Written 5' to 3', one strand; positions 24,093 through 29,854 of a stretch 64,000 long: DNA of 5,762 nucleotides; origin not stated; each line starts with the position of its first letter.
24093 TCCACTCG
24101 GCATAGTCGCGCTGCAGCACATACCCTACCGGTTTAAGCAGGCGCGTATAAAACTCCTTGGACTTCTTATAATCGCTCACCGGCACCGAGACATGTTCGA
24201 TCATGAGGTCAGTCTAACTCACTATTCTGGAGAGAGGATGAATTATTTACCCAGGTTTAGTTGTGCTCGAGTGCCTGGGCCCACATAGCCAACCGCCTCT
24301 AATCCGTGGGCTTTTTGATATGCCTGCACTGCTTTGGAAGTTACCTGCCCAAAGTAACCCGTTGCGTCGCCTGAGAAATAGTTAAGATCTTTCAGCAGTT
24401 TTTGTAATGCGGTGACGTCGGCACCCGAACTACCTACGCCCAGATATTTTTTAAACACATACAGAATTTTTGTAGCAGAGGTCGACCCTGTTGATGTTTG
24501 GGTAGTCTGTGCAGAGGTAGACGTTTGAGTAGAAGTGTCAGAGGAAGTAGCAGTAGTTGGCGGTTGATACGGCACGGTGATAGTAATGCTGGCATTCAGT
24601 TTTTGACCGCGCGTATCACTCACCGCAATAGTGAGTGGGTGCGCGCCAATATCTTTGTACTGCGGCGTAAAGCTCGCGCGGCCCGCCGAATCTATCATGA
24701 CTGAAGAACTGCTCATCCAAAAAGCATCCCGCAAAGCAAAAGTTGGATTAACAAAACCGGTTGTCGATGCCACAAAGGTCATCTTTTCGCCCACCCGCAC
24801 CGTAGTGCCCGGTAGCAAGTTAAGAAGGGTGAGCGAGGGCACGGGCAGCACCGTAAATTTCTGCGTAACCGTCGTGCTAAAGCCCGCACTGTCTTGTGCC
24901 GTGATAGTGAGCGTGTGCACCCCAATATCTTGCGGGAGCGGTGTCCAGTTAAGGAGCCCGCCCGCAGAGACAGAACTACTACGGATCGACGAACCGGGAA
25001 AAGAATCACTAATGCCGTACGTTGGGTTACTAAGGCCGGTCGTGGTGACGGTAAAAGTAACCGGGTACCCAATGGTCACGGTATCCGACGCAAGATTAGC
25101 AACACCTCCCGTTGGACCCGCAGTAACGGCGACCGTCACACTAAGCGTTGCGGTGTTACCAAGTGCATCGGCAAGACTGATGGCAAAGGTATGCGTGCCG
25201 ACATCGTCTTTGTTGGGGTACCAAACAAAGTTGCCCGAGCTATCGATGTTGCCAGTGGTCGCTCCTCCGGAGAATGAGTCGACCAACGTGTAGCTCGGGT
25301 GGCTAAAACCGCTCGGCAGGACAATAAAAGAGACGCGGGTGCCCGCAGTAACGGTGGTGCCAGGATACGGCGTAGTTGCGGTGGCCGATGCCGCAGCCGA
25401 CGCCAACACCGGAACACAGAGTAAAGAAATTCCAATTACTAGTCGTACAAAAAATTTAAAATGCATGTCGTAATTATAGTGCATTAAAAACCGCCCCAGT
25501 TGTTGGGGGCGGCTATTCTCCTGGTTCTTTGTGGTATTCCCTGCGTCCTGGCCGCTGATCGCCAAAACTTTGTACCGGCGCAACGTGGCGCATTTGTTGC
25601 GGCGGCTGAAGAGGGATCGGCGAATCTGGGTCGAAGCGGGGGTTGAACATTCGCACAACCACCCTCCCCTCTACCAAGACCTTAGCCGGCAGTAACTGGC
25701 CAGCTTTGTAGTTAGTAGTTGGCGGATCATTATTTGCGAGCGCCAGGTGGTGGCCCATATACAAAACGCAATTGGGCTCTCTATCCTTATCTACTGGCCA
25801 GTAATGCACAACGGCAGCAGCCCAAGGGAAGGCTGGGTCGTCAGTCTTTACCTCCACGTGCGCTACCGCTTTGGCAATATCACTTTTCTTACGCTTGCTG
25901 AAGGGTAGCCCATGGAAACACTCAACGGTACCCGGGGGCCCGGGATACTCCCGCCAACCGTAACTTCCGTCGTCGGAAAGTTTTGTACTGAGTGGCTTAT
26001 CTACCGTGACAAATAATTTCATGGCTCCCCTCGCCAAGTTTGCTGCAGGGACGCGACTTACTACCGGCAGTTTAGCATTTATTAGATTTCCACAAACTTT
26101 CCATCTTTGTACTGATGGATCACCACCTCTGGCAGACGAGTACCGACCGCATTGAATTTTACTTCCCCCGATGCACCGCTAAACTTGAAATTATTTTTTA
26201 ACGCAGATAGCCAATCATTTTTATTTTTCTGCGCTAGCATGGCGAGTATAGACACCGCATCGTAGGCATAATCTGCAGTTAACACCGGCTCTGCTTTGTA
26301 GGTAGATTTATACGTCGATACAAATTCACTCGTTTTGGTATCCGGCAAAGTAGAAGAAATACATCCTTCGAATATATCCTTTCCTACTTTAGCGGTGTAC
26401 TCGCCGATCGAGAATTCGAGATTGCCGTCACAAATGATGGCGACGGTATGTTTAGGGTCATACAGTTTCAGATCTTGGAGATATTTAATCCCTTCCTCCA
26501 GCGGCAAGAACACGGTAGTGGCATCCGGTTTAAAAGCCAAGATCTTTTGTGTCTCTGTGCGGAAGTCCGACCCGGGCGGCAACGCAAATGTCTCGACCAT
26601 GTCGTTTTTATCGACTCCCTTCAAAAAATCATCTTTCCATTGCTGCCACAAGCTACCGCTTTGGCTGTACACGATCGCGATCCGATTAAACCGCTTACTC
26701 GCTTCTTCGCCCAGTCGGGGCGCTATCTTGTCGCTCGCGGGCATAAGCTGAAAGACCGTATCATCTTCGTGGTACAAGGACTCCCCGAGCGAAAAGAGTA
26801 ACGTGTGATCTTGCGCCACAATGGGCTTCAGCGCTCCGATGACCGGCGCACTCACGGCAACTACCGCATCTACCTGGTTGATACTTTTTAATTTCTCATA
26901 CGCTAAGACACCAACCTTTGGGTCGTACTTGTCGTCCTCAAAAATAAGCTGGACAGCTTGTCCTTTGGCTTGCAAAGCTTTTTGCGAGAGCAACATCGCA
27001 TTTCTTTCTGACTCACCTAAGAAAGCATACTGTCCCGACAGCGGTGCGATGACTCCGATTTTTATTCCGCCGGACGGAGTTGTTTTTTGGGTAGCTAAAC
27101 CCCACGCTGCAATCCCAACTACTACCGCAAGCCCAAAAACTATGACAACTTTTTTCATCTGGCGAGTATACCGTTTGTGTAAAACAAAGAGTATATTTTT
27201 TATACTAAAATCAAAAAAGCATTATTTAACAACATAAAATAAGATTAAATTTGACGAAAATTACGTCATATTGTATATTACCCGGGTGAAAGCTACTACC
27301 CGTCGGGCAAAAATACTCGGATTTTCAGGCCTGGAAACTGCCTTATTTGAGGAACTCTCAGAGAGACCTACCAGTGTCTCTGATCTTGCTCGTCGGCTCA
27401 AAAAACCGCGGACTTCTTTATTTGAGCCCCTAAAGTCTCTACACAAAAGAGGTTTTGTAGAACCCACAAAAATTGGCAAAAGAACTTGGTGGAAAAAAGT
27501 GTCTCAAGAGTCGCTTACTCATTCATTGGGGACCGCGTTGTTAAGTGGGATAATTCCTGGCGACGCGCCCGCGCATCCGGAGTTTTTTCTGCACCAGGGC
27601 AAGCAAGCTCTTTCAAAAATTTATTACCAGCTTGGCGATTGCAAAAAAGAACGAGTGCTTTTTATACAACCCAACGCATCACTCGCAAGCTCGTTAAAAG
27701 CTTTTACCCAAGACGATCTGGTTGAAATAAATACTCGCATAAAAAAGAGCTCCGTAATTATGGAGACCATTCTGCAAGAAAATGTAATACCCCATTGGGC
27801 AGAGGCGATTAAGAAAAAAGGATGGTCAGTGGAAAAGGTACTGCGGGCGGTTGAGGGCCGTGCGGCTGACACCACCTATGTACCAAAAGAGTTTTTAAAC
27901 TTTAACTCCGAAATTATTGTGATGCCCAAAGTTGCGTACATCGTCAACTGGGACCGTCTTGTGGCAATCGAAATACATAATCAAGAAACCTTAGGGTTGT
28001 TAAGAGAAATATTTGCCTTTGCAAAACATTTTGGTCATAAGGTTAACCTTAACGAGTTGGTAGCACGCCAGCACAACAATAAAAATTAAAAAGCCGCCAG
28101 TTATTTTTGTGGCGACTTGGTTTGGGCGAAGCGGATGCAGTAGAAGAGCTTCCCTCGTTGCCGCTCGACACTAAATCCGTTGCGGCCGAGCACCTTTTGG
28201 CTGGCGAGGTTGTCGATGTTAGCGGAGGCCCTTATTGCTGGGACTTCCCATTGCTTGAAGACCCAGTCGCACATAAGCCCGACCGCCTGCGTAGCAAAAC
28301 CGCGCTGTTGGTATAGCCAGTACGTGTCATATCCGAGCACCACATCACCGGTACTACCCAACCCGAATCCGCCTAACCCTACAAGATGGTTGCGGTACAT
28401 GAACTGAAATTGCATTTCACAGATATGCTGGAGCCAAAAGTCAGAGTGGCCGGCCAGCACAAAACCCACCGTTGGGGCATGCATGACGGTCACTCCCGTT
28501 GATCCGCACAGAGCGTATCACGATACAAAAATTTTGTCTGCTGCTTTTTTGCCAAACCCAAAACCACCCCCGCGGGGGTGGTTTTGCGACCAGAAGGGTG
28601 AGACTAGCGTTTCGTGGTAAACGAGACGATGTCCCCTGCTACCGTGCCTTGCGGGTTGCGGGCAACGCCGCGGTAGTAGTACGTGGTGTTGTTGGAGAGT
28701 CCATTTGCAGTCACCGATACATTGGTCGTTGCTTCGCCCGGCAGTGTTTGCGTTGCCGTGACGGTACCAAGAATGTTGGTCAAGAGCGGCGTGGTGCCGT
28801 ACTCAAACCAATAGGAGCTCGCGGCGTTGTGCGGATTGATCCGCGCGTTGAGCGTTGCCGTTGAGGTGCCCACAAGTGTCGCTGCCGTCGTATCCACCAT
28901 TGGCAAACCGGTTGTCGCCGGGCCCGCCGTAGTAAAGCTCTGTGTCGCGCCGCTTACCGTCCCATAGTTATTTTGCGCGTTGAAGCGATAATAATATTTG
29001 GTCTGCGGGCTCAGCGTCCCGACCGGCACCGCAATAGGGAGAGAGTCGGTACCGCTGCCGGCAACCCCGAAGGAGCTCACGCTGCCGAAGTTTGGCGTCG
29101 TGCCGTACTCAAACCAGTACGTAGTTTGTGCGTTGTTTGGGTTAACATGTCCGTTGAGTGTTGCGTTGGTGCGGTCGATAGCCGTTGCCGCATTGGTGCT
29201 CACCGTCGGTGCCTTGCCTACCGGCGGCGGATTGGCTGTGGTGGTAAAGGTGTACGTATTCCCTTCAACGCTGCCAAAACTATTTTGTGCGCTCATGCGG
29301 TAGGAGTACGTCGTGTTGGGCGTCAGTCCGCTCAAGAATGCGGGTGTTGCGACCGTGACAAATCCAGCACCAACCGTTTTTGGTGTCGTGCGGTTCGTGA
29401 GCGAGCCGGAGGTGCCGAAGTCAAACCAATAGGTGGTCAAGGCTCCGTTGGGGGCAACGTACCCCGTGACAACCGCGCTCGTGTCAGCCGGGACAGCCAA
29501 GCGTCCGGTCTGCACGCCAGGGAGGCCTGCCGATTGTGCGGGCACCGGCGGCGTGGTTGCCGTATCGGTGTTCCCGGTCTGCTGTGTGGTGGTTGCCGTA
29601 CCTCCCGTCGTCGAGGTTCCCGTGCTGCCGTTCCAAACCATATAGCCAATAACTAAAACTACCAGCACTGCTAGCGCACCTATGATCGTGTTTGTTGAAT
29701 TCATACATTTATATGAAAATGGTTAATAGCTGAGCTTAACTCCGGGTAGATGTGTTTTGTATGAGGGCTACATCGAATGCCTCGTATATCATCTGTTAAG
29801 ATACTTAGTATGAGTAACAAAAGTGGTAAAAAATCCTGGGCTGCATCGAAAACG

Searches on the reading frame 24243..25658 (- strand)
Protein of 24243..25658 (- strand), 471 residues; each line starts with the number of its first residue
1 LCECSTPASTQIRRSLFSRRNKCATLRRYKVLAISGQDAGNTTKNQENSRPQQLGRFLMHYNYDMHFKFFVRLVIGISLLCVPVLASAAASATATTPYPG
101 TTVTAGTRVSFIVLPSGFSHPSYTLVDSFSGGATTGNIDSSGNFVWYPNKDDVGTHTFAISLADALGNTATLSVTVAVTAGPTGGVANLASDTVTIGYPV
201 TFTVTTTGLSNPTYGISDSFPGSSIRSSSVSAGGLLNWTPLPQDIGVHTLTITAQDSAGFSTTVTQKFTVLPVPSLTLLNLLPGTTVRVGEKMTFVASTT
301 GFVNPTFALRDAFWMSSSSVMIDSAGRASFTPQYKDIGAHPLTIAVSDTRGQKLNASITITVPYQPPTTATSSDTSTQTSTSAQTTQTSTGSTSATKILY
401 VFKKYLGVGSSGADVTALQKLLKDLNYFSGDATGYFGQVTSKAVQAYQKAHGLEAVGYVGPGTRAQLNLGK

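Call 64: search_protein_families(library=pfam, proteins=[window:24243-25658:-], max_evalue=0.01)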
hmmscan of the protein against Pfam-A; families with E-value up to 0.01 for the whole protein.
window:24243-25658:- (471 aa): 5 families
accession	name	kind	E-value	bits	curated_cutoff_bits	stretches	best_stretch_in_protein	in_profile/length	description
PF01471.23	PG_binding_1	-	3.8e-16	59.4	23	1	411-467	1-57/57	Putative peptidoglycan binding domain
PF17963.7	Big_9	-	2.8e-08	35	23.6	1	98-176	11-88/89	Bacterial Ig domain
PF17892.7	Cadherin_5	-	1.8e-06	28.2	26.5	0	317-362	52-97/98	Cadherin-like domain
PF19077.6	Big_13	-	2.8e-05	25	27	0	230-270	58-100/102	Bacterial Ig-like domain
PF22091.2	DUF6941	-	0.001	19.9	27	0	333-372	46-84/125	Family of unknown function (DUF6941)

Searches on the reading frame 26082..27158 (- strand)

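Call 64: search_protein_families(library=pfam, proteins=[window:26082-27158:-], max_evalue=0.01)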
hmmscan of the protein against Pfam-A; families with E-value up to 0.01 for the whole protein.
window:26082-27158:- (358 aa): 2 families
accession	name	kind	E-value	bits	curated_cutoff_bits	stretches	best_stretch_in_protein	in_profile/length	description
PF13458.12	Peripla_BP_6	-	1.6e-27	97.6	31.7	1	32-337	2-324/343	Periplasmic binding protein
PF01094.35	ANF_receptor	-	8.6e-06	25.5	25.4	1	257-351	227-351/353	Receptor family ligand binding region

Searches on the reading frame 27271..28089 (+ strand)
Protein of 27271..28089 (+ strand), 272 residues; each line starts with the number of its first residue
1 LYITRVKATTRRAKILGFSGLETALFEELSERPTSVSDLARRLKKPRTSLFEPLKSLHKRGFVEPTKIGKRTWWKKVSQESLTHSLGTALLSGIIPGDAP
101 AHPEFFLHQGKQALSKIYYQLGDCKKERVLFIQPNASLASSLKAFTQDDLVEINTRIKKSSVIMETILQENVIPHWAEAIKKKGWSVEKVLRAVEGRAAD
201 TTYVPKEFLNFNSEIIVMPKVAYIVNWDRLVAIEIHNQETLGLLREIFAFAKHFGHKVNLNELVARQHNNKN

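Call 64: search_protein_families(library=pfam, proteins=[window:27271-28089:+], max_evalue=0.01)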
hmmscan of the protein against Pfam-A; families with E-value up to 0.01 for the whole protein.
window:27271-28089:+ (272 aa): 5 families
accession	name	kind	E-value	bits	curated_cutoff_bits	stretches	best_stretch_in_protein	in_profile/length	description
PF01978.25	TrmB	-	1.4e-06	28.5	25.6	1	15-68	3-57/68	Sugar-specific transcriptional regulator TrmB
PF12802.13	MarR_2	-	1.7e-05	25.3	27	1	17-65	2-52/61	MarR family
PF09339.16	HTH_IclR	-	0.00018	21.6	22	1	31-64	16-49/52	IclR helix-turn-helix domain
PF01022.26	HTH_5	-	0.00082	19.6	22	1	29-64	11-46/47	Bacterial regulatory protein, arsR family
PF12840.13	HTH_20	-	0.0033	17.8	27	1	24-64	8-49/51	Helix-turn-helix domain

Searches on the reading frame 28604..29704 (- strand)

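Call 64: search_protein_families(library=pfam, proteins=[window:28604-29704:-], max_evalue=0.01)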
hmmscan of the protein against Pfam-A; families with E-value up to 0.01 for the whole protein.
window:28604-29704:- (366 aa): 5 families
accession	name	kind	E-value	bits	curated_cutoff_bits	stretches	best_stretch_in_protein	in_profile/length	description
PF16655.11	PhoD_N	-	5.9e-12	46.4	30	2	187-254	19-88/90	PhoD-like phosphatase, N-terminal domain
PF16656.11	Pur_ac_phosph_N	-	1.4e-10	42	30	2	68-155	5-93/93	Purple acid Phosphatase, N-terminal domain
PF00041.27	fn3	-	0.00017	22.2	25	0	80-145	18-74/84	Fibronectin type III domain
PF25374.1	Cadherin_FAT4_N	-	0.00079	20.2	35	0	223-260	14-51/85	FAT4-like, N-terminal cadherin-like domain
PF25059.1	FN3_DSCAM-DSCAML_C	-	0.0057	17.4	39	1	122-156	47-80/89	DSCAM/DSCAML C-terminal Fn3-like domain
